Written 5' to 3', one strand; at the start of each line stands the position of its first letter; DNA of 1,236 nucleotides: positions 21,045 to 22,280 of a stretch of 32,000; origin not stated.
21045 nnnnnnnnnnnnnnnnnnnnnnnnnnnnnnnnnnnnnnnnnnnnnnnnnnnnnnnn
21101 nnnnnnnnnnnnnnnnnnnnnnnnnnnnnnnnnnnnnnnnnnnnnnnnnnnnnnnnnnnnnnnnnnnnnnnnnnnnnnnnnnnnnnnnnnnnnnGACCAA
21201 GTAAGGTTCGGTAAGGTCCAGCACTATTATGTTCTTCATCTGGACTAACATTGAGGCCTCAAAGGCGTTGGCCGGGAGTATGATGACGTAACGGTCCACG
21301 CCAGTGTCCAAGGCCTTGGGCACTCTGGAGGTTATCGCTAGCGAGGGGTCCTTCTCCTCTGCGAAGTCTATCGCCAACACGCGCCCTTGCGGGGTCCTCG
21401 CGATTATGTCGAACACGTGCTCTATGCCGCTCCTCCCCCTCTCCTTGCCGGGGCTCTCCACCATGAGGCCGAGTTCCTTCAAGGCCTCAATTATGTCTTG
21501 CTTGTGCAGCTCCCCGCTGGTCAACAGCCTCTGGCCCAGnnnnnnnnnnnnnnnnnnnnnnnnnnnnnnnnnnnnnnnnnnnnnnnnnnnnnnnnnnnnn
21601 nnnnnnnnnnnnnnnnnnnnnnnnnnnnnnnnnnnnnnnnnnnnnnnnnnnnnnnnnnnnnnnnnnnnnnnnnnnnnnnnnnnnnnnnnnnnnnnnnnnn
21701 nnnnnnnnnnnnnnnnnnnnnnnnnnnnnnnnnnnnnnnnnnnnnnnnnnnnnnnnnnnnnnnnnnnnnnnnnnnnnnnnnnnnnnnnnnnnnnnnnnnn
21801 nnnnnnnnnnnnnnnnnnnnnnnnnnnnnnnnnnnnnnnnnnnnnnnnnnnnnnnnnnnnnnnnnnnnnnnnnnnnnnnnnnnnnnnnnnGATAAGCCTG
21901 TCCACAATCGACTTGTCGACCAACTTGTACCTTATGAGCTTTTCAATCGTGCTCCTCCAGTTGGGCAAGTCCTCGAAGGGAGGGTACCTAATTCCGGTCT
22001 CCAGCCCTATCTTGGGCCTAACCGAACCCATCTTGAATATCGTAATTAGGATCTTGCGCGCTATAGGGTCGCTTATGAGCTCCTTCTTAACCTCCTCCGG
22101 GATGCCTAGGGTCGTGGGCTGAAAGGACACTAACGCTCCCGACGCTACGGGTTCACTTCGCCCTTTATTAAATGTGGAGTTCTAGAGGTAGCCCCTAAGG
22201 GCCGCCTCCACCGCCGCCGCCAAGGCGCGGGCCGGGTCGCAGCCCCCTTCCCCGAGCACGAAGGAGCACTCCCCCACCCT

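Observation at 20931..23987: HerA-family ATPase followed by a wHTH + multi-zinc-ribbon + PD-(D/E)xK-like protein: candidate non-canonical HerA-nuclease module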

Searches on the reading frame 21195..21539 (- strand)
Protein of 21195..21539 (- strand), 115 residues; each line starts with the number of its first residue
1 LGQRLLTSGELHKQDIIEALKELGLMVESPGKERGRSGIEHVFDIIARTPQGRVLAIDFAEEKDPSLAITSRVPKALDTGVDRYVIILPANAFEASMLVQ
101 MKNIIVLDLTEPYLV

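Call 54: search_solved_structures(query=A7, max_evalue=10, show_alignments=4)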
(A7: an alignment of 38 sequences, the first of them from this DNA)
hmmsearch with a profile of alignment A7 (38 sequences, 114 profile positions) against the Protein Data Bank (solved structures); distinct sequences matched with E-value up to 10: 8.
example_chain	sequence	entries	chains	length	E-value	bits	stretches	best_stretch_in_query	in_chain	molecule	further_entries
1y88_A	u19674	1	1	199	7.2e-06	28.7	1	16-107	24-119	Hypothetical protein AF1548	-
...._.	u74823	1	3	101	0.31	13.8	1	65-101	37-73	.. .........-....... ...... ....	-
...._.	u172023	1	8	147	0.38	13.5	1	10-42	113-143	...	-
4xi1_A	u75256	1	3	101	0.48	13.2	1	65-101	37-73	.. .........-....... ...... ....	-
2r4q_A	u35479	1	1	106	0.51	13.1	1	21-44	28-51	Phosphotransferase system (PTS) fructose-specific enzyme IIABC component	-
2eo0_A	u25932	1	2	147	0.55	13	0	7-63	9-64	Hypothetical protein ST1444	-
3aly_A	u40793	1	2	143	1.3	11.7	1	49-101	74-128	Putative uncharacterized protein ST0753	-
2ehg_A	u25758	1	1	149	1.5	11.6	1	49-101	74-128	ribonuclease HI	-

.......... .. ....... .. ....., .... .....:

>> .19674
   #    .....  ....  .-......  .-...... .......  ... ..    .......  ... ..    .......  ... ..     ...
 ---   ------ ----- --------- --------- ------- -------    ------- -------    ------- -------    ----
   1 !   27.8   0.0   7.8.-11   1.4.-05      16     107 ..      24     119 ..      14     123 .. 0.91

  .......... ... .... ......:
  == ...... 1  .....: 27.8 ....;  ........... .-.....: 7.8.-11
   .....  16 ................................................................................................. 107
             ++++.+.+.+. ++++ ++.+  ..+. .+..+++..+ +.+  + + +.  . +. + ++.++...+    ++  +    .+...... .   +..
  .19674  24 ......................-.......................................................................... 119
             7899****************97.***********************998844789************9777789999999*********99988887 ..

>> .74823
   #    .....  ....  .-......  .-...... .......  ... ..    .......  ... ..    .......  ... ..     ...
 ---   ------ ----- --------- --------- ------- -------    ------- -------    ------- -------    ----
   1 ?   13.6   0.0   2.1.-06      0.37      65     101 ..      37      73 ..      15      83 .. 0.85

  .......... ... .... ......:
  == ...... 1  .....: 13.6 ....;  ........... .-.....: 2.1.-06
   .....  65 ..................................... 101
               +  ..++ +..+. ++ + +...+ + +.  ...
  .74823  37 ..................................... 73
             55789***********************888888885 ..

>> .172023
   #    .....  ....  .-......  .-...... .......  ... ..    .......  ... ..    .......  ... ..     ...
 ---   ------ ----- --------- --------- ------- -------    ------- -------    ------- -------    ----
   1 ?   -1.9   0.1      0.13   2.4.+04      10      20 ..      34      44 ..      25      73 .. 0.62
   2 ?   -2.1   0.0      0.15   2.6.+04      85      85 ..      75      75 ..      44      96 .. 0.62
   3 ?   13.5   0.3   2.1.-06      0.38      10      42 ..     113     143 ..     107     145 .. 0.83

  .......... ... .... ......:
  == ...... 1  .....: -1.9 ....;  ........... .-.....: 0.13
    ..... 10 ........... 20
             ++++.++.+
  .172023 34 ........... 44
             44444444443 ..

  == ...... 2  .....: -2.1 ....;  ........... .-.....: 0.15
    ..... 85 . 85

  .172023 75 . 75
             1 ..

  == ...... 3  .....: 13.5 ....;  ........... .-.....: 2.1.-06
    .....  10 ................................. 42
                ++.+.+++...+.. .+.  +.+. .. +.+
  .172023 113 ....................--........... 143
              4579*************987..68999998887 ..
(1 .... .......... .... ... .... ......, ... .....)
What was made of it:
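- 21201..21518 (-): Mrr/AF1548-like PD-(D/E)xK-fold domain (res 205-310). D241 lies on beta2 and D255 on beta3. The canonical Lys position (257) is hydrophobic. K272 and D275 on the following helix are nearly invariant. Profile against PDB: AF1548 at E=7.2e-6 with a residue-level alignment (call 54).
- On PD-(D/E)xK nuclease superfamily: It aligns with the K of AF1548's E-C-K (call 54).
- AF1548 matches by sequence at E=7.2e-6, with D241 aligned to its Asp and D255 to its Glu, while the Lys column is hydrophobic (call 54). AF1548 has both the canonical ExK and the equivalent R..D (call 54), so K272/D275 looks like an additional family feature and not a replacement lysine.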

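Call 55: search_protein_families(library=pfam, alignment_id=A7, max_evalue=1)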
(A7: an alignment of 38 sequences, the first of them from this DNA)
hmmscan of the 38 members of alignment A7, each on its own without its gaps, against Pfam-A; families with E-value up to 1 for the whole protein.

A. member 1, seq(115 aa): 0 families

B. families by the number of members that match (of 38 scanned): 26 families (the first 25 are shown)
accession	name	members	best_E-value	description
PF04471.18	Mrr_cat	13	0.00048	Restriction endonuclease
PF08862.16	DUF1829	6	0.013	Domain of unknown function DUF1829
PF18743.7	AHJR-like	3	0.016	REase_AHJR-like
PF22722.2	NA-iREase1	2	0.025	NACHT-associated inactive Restriction Endonuclease 1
PF22797.1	SlpA_D2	1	0.0084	SlpA domain II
PF02817.22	E3_binding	1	0.012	e3 binding domain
PF24371.1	DUF7527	1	0.015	Domain of unknown function (DUF7527)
PF21143.3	Aquarius_N_2nd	1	0.024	Intron-binding protein aquarius, beta-barrel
PF06384.16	ICAT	1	0.037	Beta-catenin-interacting protein ICAT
PF00364.28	Biotin_lipoyl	1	0.044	Biotin-requiring enzyme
PF25239.1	WHD_CHMP7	1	0.056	Charged multivesicular body protein 7, winged helix domain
PF12945.12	PilZNR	1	0.066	Flagellar protein YcgR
PF05476.16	PET122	1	0.067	PET122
PF15632.11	ATPgrasp_Ter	1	0.095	ATP-grasp in the biosynthetic pathway with Ter operon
PF15431.11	TMEM190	1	0.11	Transmembrane protein 190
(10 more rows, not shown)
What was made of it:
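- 21201..21518 (-): Mrr_cat weak hits in 13 of 38 members (call 55).
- Closest known: AF1548. Same: Mrr_cat weak hits occur in 13 of 38 members (call 55).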

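Call 76: predict_structure(alignment_id=A7)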
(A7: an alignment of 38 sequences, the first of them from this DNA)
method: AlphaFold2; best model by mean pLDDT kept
length: 115 residues; sequences in the alignment: 38
mean_pLDDT: 87.8   pTM: 0.81
mean pLDDT of the five models: 87.8, 86.3, 85.8, 83.3, 82.7
residues with pLDDT >= 90: 79; 70-90: 21; 50-70: 6; < 50: 9
segments of 3 or more residues with pLDDT < 50: 1-7
pLDDT, mean of each block of 10 residues (from residue 1): 46 89 98 98 98 97 92 96 94 86 89 53
secondary structure, 60 per line:
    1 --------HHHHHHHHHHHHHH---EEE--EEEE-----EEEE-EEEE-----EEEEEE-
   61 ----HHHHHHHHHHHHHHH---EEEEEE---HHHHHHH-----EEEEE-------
elements in order: H9-22 E26-28 E31-34 E40-43 E45-48 E54-59 H65-79 E83-88 H92-98 E104-108

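Call 78: fold_search(model_id=the predicted structure, library=pdb)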
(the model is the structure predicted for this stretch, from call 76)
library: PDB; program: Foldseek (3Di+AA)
matches with E <= 10: 509; with E <= 0.001: 1
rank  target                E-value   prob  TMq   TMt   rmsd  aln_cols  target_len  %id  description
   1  1y88                  7.2e-05  1.00  0.65  0.43   3.6       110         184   16  Crystal Structure of Protein of Unknown Function AF1548 (released 2004-12-21)
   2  8gy8_A                2.7e-03  1.00  0.54  0.20   4.6       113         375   19  The structure of Bax1 from Pyrococcus furiosus (released 2023-09-27)
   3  9dou_A                2.9e-03  1.00  0.44  0.07   8.7       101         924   17  Taeniopygia guttata R2 retrotransposon (R2Tg) initiating target-primed reverse transcription (released 2025-05-21)
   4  3dnx                  3.6e-03  1.00  0.52  0.43   4.0        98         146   15  SPO1766 protein of unknown function from Silicibacter pomeroyi. (released 2008-09-02)
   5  2vld_B                3.6e-03  1.00  0.56  0.33   4.9       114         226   15  crystal structure of a repair endonuclease from Pyrococcus abyssi (released 2009-05-19)
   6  9nl2_A                4.1e-03  1.00  0.47  0.07   5.3       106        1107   15  Structure of R2 retrotransposon protein from Platysternon megacephalum initiating target-primed reverse transcription (released 2025-06-18)
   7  2vld_A                4.3e-03  1.00  0.52  0.30   5.0       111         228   14  crystal structure of a repair endonuclease from Pyrococcus abyssi (released 2009-05-19)
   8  9nl3_A                7.3e-03  0.99  0.44  0.06   8.4       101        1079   15  Structure of R2 retrotransposon protein from Taeniopygia guttata initiating target-primed reverse transcription (released 2025-06-18)
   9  5gke_A                7.3e-03  0.99  0.50  0.28   5.7       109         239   14  Structure of EndoMS-dsDNA1 complex (released 2016-11-02)
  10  5gkj_B                9.5e-03  0.99  0.49  0.29   6.3       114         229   18  Structure of EndoMS in apo form (released 2016-11-02)
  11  6p4o_F                1.2e-02  1.00  0.57  0.16   4.2       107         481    9  Complex of XPB helicase with Bax1 endonuclease from Sulfurisphaera tokodaii at 3.15 Angstroms resolution (released 2020-06-03)
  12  7lvv_B                1.5e-02  1.00  0.51  0.07   2.9        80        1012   11  cryoEM structure DrdV-DNA complex (released 2021-03-17)
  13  6p4o_B                1.6e-02  0.99  0.49  0.14   4.5        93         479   11  Complex of XPB helicase with Bax1 endonuclease from Sulfurisphaera tokodaii at 3.15 Angstroms resolution (released 2020-06-03)
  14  3odh_A                1.6e-02  0.98  0.49  0.33   4.6       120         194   18  Structure of OkrAI/DNA complex (released 2010-10-06)
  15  7lw9_A                1.6e-02  0.51  0.21  0.12   7.5        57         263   21  Human Exonuclease 5 crystal structure in complex with ssDNA, Sm, and Na (released 2021-07-14)
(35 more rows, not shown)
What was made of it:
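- Closest known: AF1548. Same: A sequence-profile match at E=7.2e-6 aligns D241 and D255 with AF1548's Asp and Glu, and K272/D275 with its R..D (calls 54, 78).
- The PD-(D/E)xK fold is confirmed (calls 54, 78). The neighbouring gene has a nuclease-fold domain (call 78).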

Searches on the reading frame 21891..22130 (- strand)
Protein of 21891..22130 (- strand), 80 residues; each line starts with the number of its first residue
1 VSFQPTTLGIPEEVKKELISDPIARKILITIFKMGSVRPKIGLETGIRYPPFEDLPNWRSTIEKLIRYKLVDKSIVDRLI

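Call 75: search_protein_families(library=pfam, alignment_id=A8, max_evalue=1)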
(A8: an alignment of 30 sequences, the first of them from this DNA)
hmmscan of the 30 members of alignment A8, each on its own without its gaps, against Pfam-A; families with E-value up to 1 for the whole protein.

A. member 1, seq(80 aa): 0 families

B. families by the number of members that match (of 30 scanned): 36 families (the first 25 are shown)
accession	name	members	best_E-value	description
PF18551.6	TackOD1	7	0.0042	Thaumarchaeal output domain 1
PF01978.25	TrmB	2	0.057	Sugar-specific transcriptional regulator TrmB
PF22560.2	GMT-wHTH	2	0.067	GMT-like wHTH domain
PF13309.12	HTH_22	1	0.0012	HTH domain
PF01726.22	LexA_DNA_bind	1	0.0021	LexA DNA binding domain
PF16365.12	EutK_C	1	0.0052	Ethanolamine utilization protein EutK C-terminus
PF12949.13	HeH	1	0.0068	HeH/LEM domain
PF03965.22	Penicillinase_R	1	0.0071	Penicillinase repressor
PF14591.11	AF0941-like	1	0.0081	AF0941-like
PF23792.1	CD1375-like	1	0.015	CD1375-like protein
PF24406.1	nSTAND_NTPase4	1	0.025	Novel STAND NTPase 4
PF03909.22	BSD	1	0.028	BSD domain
PF00619.27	CARD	1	0.033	Caspase recruitment domain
PF03962.21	Mnd1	1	0.036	Mnd1 HTH domain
PF02755.20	RPEL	1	0.039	RPEL repeat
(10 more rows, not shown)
